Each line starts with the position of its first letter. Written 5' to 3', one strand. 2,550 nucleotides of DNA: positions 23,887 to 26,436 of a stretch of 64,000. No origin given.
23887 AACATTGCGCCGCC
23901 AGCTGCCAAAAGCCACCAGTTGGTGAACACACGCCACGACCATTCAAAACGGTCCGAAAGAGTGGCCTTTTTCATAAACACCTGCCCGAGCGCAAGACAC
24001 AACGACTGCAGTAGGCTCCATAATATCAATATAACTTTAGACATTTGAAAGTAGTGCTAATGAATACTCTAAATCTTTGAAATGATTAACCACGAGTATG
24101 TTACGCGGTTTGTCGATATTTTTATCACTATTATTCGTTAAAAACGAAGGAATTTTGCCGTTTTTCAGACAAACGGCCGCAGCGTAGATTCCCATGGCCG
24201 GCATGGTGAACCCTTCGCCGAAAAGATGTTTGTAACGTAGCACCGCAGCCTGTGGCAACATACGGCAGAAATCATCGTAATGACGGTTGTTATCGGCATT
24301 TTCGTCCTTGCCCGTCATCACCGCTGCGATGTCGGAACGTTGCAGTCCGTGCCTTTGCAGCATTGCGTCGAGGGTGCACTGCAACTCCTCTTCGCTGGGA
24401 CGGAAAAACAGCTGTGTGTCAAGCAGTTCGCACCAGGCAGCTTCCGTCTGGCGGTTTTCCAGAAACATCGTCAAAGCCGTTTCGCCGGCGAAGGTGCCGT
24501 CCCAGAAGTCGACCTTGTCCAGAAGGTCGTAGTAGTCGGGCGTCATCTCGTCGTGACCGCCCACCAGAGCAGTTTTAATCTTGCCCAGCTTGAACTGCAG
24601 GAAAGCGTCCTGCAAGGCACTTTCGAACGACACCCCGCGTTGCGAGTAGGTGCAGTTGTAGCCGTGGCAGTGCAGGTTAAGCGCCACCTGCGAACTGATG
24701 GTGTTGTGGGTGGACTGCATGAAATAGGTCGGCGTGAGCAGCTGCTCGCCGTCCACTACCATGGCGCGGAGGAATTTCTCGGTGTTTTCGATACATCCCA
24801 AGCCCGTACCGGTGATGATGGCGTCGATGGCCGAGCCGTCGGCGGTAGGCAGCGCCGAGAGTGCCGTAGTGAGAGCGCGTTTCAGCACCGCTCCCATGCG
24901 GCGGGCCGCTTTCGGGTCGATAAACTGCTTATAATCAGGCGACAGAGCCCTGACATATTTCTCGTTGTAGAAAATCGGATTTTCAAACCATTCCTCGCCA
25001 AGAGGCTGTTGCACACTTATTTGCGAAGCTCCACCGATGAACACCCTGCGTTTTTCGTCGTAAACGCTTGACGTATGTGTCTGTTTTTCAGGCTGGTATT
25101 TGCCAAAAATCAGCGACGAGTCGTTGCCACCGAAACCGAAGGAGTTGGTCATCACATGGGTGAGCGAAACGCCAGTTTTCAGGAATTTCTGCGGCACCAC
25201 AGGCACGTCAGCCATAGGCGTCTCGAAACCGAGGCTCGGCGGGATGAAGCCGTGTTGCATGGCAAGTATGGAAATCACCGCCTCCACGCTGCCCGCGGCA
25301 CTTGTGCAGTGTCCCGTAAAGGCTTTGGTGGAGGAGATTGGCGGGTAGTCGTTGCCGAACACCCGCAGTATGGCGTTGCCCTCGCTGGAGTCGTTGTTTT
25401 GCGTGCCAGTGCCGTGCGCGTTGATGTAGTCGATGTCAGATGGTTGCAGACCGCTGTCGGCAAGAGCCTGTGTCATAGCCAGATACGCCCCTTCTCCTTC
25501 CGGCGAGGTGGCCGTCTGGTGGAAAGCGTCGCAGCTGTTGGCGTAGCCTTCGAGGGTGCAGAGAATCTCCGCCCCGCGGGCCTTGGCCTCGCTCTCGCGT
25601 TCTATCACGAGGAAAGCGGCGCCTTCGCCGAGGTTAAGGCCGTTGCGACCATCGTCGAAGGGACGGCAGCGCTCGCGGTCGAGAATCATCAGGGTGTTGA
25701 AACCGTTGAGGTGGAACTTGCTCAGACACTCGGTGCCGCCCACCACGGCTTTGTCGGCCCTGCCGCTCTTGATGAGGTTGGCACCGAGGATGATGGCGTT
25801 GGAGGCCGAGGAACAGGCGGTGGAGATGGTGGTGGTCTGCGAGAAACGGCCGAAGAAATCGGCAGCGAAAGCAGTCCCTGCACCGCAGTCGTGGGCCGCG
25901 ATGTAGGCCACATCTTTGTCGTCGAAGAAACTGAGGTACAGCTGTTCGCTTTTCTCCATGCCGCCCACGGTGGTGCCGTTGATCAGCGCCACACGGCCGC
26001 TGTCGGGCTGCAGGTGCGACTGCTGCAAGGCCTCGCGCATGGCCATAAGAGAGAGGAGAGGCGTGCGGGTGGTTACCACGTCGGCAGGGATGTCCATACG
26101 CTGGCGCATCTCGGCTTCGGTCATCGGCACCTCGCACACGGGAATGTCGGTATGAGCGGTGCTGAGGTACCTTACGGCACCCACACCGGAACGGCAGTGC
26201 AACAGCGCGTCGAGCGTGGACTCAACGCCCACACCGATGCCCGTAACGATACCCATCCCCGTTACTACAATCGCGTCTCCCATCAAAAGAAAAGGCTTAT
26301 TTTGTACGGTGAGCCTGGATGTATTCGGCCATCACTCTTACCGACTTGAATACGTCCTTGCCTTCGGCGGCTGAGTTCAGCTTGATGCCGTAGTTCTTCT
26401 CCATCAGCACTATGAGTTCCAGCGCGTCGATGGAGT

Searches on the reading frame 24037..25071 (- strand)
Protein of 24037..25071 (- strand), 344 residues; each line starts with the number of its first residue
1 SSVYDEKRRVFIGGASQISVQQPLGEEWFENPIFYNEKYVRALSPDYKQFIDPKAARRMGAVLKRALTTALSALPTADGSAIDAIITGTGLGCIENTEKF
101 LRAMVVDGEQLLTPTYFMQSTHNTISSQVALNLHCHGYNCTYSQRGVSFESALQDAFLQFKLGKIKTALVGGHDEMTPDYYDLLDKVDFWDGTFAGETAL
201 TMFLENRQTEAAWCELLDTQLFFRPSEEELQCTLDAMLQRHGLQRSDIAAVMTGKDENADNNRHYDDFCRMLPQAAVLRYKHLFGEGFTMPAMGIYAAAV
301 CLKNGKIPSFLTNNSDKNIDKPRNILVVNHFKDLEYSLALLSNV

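Call 64: search_solved_structures(query=window:24037-25071:-, max_evalue=10)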
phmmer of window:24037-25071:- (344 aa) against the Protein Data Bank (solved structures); distinct sequences matched with E-value up to 10: 25.
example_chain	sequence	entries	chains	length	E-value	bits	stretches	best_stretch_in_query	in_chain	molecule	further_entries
7f28_A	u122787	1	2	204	1e-05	28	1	51-189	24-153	Ketoacyl_synth_N domain-containing protein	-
4ls5_A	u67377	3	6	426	0.0023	20.2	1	47-174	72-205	3-oxoacyl-[acyl-carrier-protein] synthase 2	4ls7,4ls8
1e5m_A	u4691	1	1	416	0.0037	19.6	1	46-178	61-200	BETA KETOACYL ACYL CARRIER PROTEIN SYNTHASE II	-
4ls6_A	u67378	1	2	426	0.0044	19.3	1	47-174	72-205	3-oxoacyl-[acyl-carrier-protein] synthase 2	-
1j3n_A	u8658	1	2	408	0.0059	18.9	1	46-175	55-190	3-oxoacyl-(acyl-carrier protein) synthase II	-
9s5h_C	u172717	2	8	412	0.024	16.9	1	77-181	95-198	3-oxoacyl-(Acyl-carrier-protein) synthase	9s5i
9s5h_B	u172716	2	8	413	0.081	15.2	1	85-178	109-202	3-oxoacyl-(Acyl-carrier-protein) synthase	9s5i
3o04_A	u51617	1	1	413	0.1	14.8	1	46-174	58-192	beta-keto-acyl carrier protein synthase II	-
5sxo_A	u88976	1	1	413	0.1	14.8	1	46-174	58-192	3-oxoacyl-[acyl-carrier-protein] synthase 2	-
8pj0_A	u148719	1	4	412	0.17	14.1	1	48-172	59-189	3-oxoacyl-[acyl-carrier-protein] synthase 2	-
8cn8_A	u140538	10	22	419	0.17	14.1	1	48-172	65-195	3-oxoacyl-[acyl-carrier-protein] synthase 2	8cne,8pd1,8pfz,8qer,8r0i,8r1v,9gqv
7oc0_A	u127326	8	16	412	0.22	13.7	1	48-167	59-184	3-oxoacyl-[acyl-carrier-protein] synthase 2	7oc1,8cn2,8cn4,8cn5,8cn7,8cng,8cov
8cou_A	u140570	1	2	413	0.22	13.7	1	48-167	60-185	3-oxoacyl-[acyl-carrier-protein] synthase 2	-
4jb6_A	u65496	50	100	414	0.23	13.7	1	48-167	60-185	3-oxoacyl-[acyl-carrier-protein] synthase 2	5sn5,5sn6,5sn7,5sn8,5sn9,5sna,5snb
2rjt_A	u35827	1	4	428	0.27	13.5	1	84-175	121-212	Beta-ketoacyl-ACP synthase II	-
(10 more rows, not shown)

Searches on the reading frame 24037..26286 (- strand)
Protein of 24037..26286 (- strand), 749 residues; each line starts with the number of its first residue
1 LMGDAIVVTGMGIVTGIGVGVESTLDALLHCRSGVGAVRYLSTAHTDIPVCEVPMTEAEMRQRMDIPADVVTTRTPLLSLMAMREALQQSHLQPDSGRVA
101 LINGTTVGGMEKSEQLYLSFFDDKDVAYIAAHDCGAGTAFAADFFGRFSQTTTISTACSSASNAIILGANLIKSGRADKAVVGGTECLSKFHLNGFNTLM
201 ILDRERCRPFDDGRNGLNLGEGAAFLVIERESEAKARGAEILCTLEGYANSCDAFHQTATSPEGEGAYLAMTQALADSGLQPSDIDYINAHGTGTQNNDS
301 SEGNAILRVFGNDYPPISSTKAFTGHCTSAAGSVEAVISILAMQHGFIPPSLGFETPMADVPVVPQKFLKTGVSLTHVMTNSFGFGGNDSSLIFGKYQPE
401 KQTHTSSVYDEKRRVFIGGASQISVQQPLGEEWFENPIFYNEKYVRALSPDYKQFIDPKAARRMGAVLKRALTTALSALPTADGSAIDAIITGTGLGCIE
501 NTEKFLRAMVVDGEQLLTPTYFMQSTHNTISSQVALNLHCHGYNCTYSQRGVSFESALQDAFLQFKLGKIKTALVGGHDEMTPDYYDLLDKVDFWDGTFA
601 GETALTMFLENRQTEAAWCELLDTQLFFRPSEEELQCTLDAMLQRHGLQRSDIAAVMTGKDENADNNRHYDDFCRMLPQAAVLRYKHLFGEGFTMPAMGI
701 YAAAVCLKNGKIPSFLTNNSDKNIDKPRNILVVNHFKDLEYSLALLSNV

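Call 3: search_protein_families(library=pfam, proteins=[window:24037-26286:-], max_evalue=0.01)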
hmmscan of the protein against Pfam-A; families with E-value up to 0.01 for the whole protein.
window:24037-26286:- (749 aa): 5 families
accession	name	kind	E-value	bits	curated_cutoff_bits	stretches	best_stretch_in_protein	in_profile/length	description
PF02801.28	Ketoacyl-synt_C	-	1.5e-36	125.5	20.8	1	243-354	2-118/119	Beta-ketoacyl synthase, C-terminal domain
PF00109.32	ketoacyl-synt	-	5.3e-34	118.4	20.8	2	5-234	3-252/252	Beta-ketoacyl synthase, N-terminal domain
PF00108.29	Thiolase_N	-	4.5e-09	36.5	26.4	1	150-190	77-117/260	Thiolase, N-terminal domain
PF13723.12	Ketoacyl-synt_2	-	4.9e-07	30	25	1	452-611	18-165/223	Beta-ketoacyl synthase, N-terminal domain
PF08545.16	ACP_syn_III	-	3.9e-05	23.9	24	1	154-203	3-45/80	3-Oxoacyl-[acyl-carrier-protein (ACP)] synthase III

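Call 5: search_protein_families(library=ncbifam, proteins=[window:24037-26286:-], max_evalue=0.01)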
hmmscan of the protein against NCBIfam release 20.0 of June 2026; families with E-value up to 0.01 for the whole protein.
window:24037-26286:- (749 aa): 38 families (the best 25 are shown)
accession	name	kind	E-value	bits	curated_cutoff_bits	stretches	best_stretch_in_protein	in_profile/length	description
TIGR03150.1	fabF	equivalog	5.2e-98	328.4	493.75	2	6-394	3-406/407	beta-ketoacyl-ACP synthase II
NF006618.0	PRK09185.1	subfamily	1.2e-94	317.5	407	1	5-396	4-392/394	beta-ketoacyl-ACP synthase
NF005589.0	PRK07314.1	subfamily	2.2e-93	313.3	387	2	4-397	4-412/413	beta-ketoacyl-ACP synthase II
NF004970.0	PRK06333.1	subfamily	9.2e-82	275.1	525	2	4-398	4-423/424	beta-ketoacyl-ACP synthase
NF006274.0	PRK08439.1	equivalog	3.5e-69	233.6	621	1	6-396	4-405/406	beta-ketoacyl-ACP synthase II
NF005076.0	PRK06501.1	equivalog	1.1e-67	228.8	629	2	125-397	142-423/425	beta-ketoacyl-ACP synthase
NF058662.1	cispenta_AmcF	equivalog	2.4e-67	227.6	325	1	6-395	2-368/369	cispentacin biosynthesis acyltransferase subunit AmcF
NF005916.1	PRK07910.1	equivalog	1.3e-64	218.7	560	2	5-397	13-418/418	KasA/KasB family beta-ketoacyl-ACP synthase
NF004618.0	PRK05952.1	equivalog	1.1e-62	212.1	455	1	6-396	4-382/384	beta-ketoacyl-ACP synthase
NF006587.0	PRK09116.1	equivalog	4.9e-61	206.7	470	1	6-397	4-407/408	beta-ketoacyl-ACP synthase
NF005490.0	PRK07103.1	equivalog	2.3e-58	198.2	445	1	4-395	4-411/414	polyketide beta-ketoacyl:acyl carrier protein synthase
NF005935.0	PRK07967.1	equivalog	1.1e-56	192.4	630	1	6-398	4-405/406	beta-ketoacyl-ACP synthase I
NF006434.0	PRK08722.1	equivalog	1e-55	189.3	759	1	5-396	5-413/414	beta-ketoacyl-ACP synthase II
NF045894.1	PKS_plus_SDR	equivalog_domain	5.6e-38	130.3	1740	1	152-361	167-383/1515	type I polyketide synthase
NF040607.1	mycolic_Pks13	equivalog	1e-33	116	2100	1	151-408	264-537/1680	polyketide synthase Pks13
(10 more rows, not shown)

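Call 7: find_homologous_proteins(query=window:24037-26286:-)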
Query window:24037-26286:- (749 aa): 7918 proteins with E <= 0.001 among 8000 candidates; the best 120 are listed.
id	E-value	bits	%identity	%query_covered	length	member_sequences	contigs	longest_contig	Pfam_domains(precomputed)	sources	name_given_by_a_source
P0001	0.0e+0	1683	98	100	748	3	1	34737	PF00109.33,PF13723.13,PF00108.30,PF02801.29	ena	-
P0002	0.0e+0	1669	97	100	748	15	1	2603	PF08545.17,PF00109.33,PF13723.13,PF00108.30,PF02801.29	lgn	-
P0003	0.0e+0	1621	95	100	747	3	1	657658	PF00109.33,PF13723.13,PF00108.30,PF02801.29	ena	-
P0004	0.0e+0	1588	93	100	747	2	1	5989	PF00109.33,PF13723.13,PF00108.30,PF02801.29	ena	-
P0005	0.0e+0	1556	91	100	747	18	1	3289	PF00109.33,PF13723.13,PF00108.30,PF02801.29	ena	-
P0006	0.0e+0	1555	91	100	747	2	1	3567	PF00109.33,PF13723.13,PF00108.30,PF02801.29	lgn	-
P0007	0.0e+0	1453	85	100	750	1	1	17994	PF00109.33,PF13723.13,PF00108.30,PF02801.29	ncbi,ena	-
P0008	0.0e+0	1406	83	100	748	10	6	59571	PF00109.33,PF13723.13,PF00108.30,PF02801.29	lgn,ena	-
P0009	0.0e+0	1365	79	99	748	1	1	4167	PF00109.33,PF13723.13,PF00108.30,PF02801.29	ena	-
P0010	0.0e+0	1325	79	100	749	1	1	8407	PF00109.33,PF13723.13,PF00108.30,PF02801.29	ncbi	-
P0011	0.0e+0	1094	67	100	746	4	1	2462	PF00109.33,PF13723.13,PF00108.30,PF02801.29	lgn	-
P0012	0.0e+0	1067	65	100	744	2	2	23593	PF00109.33,PF13723.13,PF00108.30,PF02801.29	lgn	-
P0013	3.0e-257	873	53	99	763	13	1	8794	PF00109.33,PF13723.13,PF00108.30,PF02801.29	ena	-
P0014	8.1e-257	872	54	99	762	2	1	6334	PF00109.33,PF13723.13,PF00108.30,PF02801.29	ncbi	-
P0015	2.7e-256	870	54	99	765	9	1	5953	PF00109.33,PF13723.13,PF00108.30,PF02801.29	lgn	-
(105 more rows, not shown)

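Call 9: find_related_loci(query=window:24037-26286:-, collection=genome_contigs, flank=10000)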
Query window:24037-26286:- (749 aa) in genome_contigs; peptide patterns used: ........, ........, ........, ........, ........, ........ (x = any residue, [..] = any of these).
600 stretches matched a pattern (row limit reached: there are more); 592 encode a relative of the query (tblastn E <= 1e-3); the best 80 are kept; 80 distinct loci.
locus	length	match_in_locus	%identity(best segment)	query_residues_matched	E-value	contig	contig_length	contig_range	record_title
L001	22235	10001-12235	53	4-747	0e+0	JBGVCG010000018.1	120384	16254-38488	MAG: Paludibacteraceae bacterium isolate ruminal_MAG_39 ruminal_MAG_39_contig_0018, whole genome shotgun sequence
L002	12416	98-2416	50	6-748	0e+0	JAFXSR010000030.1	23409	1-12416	MAG: Bacteroidales bacterium isolate RGIG6710 Sheep_Rumen-2__c569669, whole genome shotgun sequence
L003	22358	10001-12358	49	6-741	0e+0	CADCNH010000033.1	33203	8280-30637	MAG: uncultured Bacteroidetes bacterium isolate RUG14804 genome assembly, contig: RUG14804_asm_33, whole genome shotgun 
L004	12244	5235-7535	50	2-746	0e+0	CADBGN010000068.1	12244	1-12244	MAG: uncultured Bacteroidia bacterium isolate RUG13948 genome assembly, contig: RUG13948_asm_68, whole genome shotgun se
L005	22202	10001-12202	49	2-746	0e+0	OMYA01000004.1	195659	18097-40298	uncultured Bacteroidales bacterium isolate RUG079 genome assembly, contig: scaffold_29, whole genome shotgun sequence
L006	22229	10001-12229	49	6-749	0e+0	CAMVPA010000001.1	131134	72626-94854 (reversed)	MAG TPA_asm: uncultured Prevotellaceae bacterium isolate SRR8387718_bin.70_metaWRAP_v1.3_MAG genome assembly, contig: ER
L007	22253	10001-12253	50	6-741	0e+0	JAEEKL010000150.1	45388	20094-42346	MAG: Bacteroidales bacterium isolate Tb.RUG.192 k141_7371802_flag=0_multi=35.0302_len=45388, whole genome shotgun sequen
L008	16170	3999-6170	48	6-747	0e+0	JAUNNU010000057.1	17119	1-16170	MAG: Bacteroidia bacterium isolate S33M_St_15 NODE_1525_length_17119_cov_9.201828, whole genome shotgun sequence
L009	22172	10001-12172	48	6-747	0e+0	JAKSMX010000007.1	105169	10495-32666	MAG: Bacteroidales bacterium isolate Horse_feces136 MAG136_7, whole genome shotgun sequence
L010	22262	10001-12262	42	2-747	0e+0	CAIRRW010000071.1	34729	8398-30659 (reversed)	MAG: uncultured Bacteroidetes bacterium isolate MJ-time_bin-7887 genome assembly, contig: bin-7887:071/551, whole genome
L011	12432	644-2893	41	2-746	1e-168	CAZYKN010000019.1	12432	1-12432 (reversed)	MAG TPA_asm: uncultured Flavobacteriaceae bacterium isolate SRP163575_co1_384 genome assembly, contig: NODE_11169_length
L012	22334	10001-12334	39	2-746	2e-165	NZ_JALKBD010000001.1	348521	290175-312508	Arenibacter sp. F20364 scaffold_1_length348522, whole genome shotgun sequence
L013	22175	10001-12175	41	2-746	7e-161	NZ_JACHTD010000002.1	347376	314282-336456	Myroides sp. NP-2 NODE_2_length_347376_cov_54.554953, whole genome shotgun sequence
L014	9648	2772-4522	62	2-596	0e+0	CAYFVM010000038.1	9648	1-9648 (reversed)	MAG TPA_asm: uncultured Bacteroidales bacterium isolate ERP107106_co1_258 genome assembly, contig: NODE_6908_length_9648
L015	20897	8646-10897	63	2-747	0e+0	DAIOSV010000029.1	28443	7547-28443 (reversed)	MAG TPA_asm: Bacteroidales bacterium isolate CTOTU1912 NODE_486_length_28443_cov_39.501162, whole genome shotgun sequenc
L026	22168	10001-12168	54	5-747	0e+0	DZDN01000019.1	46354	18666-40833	MAG TPA_asm: Candidatus Limimorpha avicola isolate Gambia15-481 c_000000000019, whole genome shotgun sequence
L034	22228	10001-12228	50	2-748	1e-170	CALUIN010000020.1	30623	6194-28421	MAG: uncultured Alloprevotella sp. isolate BRZ_LA__bin50 genome assembly, contig: BRZ_LA__NODE_951_length_30623_cov_7.16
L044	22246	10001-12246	47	2-746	3e-152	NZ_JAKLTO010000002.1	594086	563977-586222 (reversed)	Flavobacterium sp. SM15 2, whole genome shotgun sequence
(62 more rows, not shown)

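Call 29: search_protein_families(library=pfam, proteins=[L026:19308-20657:+, L005:20796-22103:+, L034:17582-18877:+, L026:20662-21024:+, L026:21021-21887:+, L044:6274-7563:+, L044:2112-3245:+, L044:4533-5528:+, L044:12252-13016:+, L044:14241-14846:+], max_evalue=0.001)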
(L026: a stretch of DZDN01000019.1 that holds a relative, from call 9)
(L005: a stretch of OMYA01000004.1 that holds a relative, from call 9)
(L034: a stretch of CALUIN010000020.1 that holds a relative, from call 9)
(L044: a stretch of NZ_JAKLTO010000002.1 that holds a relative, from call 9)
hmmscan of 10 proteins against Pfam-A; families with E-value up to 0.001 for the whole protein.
L026:19308-20657:+ (449 aa): 2 families
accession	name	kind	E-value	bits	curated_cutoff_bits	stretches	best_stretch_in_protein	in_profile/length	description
PF04055.27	Radical_SAM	-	8e-06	26.6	29.5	0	269-332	112-166/166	Radical SAM superfamily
PF02310.24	B12-binding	-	3.9e-05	23.9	32.1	1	44-141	12-120/121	B12 binding domain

L005:20796-22103:+ (435 aa): 2 families
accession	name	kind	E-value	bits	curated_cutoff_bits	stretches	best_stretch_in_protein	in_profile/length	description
PF04055.27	Radical_SAM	-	1.6e-07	32.1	29.5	1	171-312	2-166/166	Radical SAM superfamily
PF02310.24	B12-binding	-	3.1e-05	24.2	32.1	1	38-121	26-120/121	B12 binding domain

L034:17582-18877:+ (431 aa): 2 families
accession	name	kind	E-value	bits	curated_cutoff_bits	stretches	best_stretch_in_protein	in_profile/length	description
PF00501.34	AMP-binding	-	4.1e-12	46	29.9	1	57-286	139-376/384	AMP-binding enzyme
PF14535.12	AMP-binding_C_2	-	9.8e-06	26.2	25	1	334-428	1-96/96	AMP-binding enzyme C-terminal domain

L026:20662-21024:+ (120 aa): 0 families

L026:21021-21887:+ (288 aa): 4 families
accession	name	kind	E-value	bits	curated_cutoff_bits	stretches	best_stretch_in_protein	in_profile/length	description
PF20434.5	BD-FAE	-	4.3e-26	92.2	26.8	1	44-241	5-215/215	BD-FAE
PF07859.19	Abhydrolase_3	-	3e-09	37.4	25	1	61-189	6-122/210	alpha/beta hydrolase fold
PF00326.27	Peptidase_S9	-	3.1e-08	33.8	22.6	1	201-281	125-206/213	Prolyl oligopeptidase family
PF02230.22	Abhydrolase_2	-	0.00042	20.6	23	0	49-153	37-131/217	Phospholipase/Carboxylesterase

L044:6274-7563:+ (429 aa): 4 families
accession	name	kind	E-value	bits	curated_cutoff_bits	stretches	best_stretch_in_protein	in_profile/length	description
PF12698.13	ABC2_membrane_3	-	6.2e-39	134.5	31.6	1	23-420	3-346/347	ABC-2 family transporter protein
PF01061.29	ABC2_membrane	-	9.2e-20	71.5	26.9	1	226-392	47-210/211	ABC-2 type transporter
PF12679.13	ABC2_membrane_2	-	2.5e-13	50.3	27.2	1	12-376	6-216/283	ABC-2 family transporter protein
PF12730.13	ABC2_membrane_4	-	0.00065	20.2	27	1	228-352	51-174/179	ABC-2 family transporter protein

L044:2112-3245:+ (377 aa): 1 family
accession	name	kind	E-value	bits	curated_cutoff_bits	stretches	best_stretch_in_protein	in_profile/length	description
PF08541.16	ACP_syn_III_C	-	4.5e-15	56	26.6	1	281-360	1-75/90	3-Oxoacyl-[acyl-carrier-protein (ACP)] synthase III C terminal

L044:4533-5528:+ (331 aa): 2 families
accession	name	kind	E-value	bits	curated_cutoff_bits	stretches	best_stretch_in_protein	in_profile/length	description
PF16169.10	DUF4872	-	9.6e-63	211.5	28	1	154-327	1-173/173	Domain of unknown function (DUF4872)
PF14399.12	BtrH_N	-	3e-52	176.8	29.7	1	12-143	1-134/134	Butirosin biosynthesis protein H, N-terminal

L044:12252-13016:+ (254 aa): 1 family
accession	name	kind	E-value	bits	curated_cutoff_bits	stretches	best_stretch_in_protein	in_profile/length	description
PF01522.26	Polysacc_deac_1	-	1.1e-36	125.9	23.1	1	62-178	5-120/124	Polysaccharide deacetylase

L044:14241-14846:+ (201 aa): 2 families
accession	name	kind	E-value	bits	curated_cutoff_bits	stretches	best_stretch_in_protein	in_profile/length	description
PF13568.12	OMP_b-brl_2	-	9.8e-10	39.2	27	1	20-174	2-170/175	Outer membrane protein beta-barrel domain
PF13505.12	OMP_b-brl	-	1.1e-05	26.1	28.7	1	6-198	2-175/175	Outer membrane protein beta-barrel domain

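Call 36: search_solved_structures(query=window:24037-26286:-, max_evalue=0.00001)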
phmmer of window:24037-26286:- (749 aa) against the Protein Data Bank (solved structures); distinct sequences matched with E-value up to 0.00001: 154 (the best 60 are shown).
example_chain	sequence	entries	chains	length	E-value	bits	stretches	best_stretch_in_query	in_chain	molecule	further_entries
9s5h_B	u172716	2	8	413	1.7e-61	211.4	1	2-397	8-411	3-oxoacyl-(Acyl-carrier-protein) synthase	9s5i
5sxo_A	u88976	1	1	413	2.8e-59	204.1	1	5-396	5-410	3-oxoacyl-[acyl-carrier-protein] synthase 2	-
3o04_A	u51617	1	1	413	3.8e-59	203.6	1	5-396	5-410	beta-keto-acyl carrier protein synthase II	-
1j3n_A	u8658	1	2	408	1e-58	202.2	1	6-395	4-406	3-oxoacyl-(acyl-carrier protein) synthase II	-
4ls5_A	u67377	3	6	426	1.2e-58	202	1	5-398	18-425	3-oxoacyl-[acyl-carrier-protein] synthase 2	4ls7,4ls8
4ls6_A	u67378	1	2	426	4.2e-58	200.2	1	5-398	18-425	3-oxoacyl-[acyl-carrier-protein] synthase 2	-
1ox0_A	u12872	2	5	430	1.9e-57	198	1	5-398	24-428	Beta ketoacyl-acyl carrier protein synthase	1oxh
2alm_A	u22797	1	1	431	3.4e-56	193.9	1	5-398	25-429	3-oxoacyl-(acyl-carrier-protein) synthase II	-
2gqd_A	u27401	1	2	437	3.7e-56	193.8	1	5-398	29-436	3-oxoacyl-[acyl-carrier-protein] synthase 2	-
2rjt_A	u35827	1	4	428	2e-55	191.4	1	5-396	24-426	Beta-ketoacyl-ACP synthase II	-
8z5c_A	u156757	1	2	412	3.3e-55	190.7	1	6-396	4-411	3-oxoacyl-[acyl-carrier-protein] synthase 2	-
8z5e_A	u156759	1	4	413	2.5e-54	187.7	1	6-396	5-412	3-oxoacyl-[acyl-carrier-protein] synthase 2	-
8z5d_A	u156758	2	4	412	2.7e-54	187.6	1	6-396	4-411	3-oxoacyl-[acyl-carrier-protein] synthase 2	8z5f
1e5m_A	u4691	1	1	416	8.4e-53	182.7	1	6-398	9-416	BETA KETOACYL ACYL CARRIER PROTEIN SYNTHASE II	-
4qav_A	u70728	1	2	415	1.6e-52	181.7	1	155-397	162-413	3-oxoacyl-[acyl-carrier-protein] synthase 2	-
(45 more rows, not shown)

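Call 45: list_cluster_members(proteins=[P0007, P0010, P0003])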
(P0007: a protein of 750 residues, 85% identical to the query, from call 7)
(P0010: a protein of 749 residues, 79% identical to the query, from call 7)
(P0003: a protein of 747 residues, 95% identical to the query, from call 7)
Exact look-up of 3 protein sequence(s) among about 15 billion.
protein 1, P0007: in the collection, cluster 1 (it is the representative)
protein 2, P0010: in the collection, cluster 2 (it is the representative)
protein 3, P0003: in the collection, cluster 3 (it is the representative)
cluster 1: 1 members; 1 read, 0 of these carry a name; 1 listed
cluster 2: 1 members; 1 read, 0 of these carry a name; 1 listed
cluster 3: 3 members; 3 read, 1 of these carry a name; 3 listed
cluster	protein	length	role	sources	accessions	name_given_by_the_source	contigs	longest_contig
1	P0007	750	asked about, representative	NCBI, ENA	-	-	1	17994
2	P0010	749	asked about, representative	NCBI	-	-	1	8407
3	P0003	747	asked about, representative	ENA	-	-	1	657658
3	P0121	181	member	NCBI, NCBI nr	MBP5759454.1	MAG: hypothetical protein J6W45_08650, partial [Bacteroidales bacterium] | hypothetical protein [Bacteroidales bacterium]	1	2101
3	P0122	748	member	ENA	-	-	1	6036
